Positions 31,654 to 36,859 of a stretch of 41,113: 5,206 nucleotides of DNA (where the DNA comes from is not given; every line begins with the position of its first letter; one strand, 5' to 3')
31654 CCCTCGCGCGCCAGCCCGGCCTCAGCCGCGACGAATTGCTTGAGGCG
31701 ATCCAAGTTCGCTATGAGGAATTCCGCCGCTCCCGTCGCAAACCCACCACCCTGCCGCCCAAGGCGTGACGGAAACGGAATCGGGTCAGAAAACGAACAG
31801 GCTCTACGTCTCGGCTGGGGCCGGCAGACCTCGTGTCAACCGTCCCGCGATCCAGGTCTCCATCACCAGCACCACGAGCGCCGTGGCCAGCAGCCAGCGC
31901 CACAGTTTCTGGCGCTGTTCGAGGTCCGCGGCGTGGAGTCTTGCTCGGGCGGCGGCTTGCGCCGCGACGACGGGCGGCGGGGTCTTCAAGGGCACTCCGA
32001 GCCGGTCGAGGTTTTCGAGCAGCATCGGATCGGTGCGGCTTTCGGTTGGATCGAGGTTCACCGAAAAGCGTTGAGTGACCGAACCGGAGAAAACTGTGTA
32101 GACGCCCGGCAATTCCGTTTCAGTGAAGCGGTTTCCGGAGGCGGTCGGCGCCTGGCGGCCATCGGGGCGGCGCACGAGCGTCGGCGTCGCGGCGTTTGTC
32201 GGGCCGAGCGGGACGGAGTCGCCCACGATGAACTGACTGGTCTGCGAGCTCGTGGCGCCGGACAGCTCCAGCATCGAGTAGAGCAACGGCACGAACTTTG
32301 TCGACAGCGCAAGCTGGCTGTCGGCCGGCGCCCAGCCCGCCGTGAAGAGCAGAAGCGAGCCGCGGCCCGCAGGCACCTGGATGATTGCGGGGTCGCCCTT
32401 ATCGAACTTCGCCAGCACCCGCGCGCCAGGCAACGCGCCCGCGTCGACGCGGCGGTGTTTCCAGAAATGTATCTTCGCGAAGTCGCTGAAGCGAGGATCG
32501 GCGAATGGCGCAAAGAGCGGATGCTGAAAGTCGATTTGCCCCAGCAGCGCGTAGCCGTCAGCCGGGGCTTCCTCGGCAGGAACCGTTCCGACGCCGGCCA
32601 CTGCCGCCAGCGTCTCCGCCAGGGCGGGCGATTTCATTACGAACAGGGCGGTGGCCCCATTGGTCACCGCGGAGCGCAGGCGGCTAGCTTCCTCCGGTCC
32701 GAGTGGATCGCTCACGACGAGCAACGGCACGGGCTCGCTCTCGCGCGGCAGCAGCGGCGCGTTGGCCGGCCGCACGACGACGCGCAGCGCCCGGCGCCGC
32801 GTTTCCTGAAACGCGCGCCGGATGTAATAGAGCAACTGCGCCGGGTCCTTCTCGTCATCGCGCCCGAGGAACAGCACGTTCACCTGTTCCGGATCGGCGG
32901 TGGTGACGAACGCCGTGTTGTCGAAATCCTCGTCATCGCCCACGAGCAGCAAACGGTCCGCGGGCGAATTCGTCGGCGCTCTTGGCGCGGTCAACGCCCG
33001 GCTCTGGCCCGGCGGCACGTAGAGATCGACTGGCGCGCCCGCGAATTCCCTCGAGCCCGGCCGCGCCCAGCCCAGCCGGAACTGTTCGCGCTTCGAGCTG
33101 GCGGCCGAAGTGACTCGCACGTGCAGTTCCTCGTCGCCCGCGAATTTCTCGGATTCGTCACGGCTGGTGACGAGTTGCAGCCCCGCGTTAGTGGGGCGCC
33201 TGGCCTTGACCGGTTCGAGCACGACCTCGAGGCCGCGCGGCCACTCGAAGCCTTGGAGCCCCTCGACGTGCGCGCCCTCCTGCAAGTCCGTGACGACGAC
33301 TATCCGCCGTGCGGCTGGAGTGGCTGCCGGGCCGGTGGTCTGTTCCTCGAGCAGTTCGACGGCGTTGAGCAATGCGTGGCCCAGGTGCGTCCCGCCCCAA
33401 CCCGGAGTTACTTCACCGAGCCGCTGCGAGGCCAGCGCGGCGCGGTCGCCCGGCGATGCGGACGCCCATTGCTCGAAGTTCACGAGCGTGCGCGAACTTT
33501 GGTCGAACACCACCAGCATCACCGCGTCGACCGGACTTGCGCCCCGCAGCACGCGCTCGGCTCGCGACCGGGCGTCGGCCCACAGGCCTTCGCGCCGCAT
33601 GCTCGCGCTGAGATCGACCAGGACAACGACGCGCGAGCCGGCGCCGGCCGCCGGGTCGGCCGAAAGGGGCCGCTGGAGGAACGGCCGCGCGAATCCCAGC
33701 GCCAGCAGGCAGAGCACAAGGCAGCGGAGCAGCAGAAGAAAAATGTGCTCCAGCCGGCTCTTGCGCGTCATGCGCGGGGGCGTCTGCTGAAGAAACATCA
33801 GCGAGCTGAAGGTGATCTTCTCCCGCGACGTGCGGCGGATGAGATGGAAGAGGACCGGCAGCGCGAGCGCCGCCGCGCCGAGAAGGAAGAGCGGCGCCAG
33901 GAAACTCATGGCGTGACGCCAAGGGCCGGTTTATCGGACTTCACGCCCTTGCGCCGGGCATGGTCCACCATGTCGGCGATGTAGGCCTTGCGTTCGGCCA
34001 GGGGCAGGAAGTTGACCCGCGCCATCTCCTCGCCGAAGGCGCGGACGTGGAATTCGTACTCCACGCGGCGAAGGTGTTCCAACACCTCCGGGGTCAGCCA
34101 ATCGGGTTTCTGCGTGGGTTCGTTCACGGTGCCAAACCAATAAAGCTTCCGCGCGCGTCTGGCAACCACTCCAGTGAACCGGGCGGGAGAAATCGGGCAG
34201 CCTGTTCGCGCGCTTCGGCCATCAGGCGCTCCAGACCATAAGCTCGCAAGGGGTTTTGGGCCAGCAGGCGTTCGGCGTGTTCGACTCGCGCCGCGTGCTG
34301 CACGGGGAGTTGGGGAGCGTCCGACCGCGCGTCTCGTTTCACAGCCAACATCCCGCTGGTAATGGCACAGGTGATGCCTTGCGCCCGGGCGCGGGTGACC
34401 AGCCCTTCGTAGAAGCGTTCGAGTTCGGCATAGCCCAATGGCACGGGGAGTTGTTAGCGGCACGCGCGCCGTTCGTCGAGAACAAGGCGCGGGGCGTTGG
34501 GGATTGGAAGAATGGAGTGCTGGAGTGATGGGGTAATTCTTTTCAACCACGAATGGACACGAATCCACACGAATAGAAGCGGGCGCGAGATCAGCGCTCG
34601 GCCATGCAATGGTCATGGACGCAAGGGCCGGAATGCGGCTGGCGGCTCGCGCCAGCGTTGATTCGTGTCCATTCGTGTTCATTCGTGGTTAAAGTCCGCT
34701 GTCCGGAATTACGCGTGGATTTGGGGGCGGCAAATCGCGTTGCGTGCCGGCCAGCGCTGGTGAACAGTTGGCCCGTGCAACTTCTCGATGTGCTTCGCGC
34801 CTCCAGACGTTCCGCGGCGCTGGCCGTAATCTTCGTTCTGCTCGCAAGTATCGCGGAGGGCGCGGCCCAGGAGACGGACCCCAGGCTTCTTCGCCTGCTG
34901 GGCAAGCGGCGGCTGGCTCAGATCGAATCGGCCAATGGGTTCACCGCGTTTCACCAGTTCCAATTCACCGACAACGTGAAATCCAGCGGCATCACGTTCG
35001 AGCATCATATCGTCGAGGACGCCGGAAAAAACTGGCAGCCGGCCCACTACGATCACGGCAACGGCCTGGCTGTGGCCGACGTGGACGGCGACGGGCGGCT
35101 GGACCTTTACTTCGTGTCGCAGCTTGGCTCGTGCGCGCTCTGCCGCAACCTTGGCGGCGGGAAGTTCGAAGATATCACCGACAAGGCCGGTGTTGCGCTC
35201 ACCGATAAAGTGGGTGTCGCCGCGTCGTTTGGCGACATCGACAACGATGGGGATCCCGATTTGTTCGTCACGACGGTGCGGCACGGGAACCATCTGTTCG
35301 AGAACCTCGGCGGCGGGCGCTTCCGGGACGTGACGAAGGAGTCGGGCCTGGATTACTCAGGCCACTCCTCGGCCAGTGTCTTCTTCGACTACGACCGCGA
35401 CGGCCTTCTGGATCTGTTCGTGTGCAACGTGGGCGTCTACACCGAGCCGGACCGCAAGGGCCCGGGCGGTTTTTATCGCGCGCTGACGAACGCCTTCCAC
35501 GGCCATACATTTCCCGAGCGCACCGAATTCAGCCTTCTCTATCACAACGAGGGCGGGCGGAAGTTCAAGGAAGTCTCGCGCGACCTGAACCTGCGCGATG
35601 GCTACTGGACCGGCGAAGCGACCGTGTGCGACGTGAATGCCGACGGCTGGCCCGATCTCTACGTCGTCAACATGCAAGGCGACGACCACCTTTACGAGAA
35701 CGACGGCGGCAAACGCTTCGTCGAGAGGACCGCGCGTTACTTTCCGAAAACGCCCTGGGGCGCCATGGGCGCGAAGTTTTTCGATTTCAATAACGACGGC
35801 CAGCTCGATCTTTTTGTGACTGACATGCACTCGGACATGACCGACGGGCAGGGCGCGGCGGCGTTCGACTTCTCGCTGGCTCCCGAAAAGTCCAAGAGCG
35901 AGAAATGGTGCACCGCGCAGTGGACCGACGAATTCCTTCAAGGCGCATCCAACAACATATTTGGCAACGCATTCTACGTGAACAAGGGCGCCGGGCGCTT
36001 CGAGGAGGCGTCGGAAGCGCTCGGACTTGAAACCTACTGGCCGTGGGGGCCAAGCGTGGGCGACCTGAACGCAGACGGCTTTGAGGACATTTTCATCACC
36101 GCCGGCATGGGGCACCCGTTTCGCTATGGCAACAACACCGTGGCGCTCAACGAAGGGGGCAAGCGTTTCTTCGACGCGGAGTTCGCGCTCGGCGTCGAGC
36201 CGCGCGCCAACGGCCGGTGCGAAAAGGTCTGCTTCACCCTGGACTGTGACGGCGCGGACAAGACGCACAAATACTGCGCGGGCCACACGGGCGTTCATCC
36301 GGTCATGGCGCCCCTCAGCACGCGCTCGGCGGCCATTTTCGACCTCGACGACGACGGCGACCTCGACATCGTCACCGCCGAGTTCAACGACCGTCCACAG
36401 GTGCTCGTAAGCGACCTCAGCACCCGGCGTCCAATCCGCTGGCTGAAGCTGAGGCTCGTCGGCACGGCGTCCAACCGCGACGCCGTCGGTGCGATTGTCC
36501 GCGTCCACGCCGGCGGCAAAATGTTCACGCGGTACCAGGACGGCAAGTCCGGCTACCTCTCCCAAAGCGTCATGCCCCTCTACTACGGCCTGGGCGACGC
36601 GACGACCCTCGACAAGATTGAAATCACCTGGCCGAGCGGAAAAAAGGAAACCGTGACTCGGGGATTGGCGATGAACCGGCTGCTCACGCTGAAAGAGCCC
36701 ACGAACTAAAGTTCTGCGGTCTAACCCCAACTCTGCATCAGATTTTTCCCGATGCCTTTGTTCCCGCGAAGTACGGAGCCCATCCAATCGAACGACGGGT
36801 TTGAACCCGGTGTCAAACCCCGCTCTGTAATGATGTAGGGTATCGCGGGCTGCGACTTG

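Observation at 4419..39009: Recurring architecture: gene-boundary palindromes whose arms are tandem arrays of 7-10 nt units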

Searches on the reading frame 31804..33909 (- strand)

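Call 20: search_protein_families(library=pfam, proteins=[window:31804-33909:-])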
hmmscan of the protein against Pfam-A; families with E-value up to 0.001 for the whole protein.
window:31804-33909:- (701 aa): 4 families
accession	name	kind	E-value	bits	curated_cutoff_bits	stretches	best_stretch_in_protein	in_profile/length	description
PF07584.16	BatA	-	5.7e-18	65.5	25.9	1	1-76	1-77/77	Aerotolerance regulator N-terminal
PF13519.12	VWA_2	-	2.5e-10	41.4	27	1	94-208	1-105/107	von Willebrand factor type A domain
PF00092.34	VWA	-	6.3e-05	23.7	23.8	1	94-208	2-112/174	von Willebrand factor type A domain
PF14258.12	DUF4350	-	0.00011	23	30.4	1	374-527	20-162/181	Domain of unknown function (DUF4350)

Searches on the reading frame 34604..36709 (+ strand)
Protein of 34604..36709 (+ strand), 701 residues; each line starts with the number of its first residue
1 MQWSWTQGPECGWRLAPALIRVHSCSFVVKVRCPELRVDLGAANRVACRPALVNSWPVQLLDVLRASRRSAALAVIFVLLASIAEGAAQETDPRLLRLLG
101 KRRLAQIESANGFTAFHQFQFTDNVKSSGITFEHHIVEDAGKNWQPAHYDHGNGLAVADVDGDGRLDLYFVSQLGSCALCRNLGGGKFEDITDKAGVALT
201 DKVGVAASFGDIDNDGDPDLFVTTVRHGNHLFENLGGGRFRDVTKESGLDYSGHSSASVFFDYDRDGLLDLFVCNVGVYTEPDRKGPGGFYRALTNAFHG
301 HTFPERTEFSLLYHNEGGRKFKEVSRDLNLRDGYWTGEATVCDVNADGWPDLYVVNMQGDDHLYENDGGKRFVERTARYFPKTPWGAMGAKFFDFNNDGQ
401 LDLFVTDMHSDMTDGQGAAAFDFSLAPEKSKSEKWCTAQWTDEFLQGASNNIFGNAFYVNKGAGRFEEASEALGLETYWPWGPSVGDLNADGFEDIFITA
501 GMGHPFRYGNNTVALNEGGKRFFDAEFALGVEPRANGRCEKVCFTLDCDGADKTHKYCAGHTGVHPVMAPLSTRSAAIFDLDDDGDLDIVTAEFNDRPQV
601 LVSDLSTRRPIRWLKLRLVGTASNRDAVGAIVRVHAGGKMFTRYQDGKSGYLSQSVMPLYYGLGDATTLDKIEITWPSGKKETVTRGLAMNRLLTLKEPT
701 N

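Call 20: search_protein_families(library=pfam, proteins=[window:34604-36709:+])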
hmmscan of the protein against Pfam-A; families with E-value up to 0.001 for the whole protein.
window:34604-36709:+ (701 aa): 3 families
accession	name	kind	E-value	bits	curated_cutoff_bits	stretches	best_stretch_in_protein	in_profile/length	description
PF13517.12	FG-GAP_3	-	9.3e-47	157.9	26.9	5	343-405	1-61/61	FG-GAP-like repeat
PF01839.29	FG-GAP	-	9.6e-20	70.5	22.1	1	480-514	2-35/37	FG-GAP repeat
PF07593.17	UnbV_ASPIC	-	5.8e-16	58.6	23.4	1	627-695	1-68/68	ASPIC and UnbV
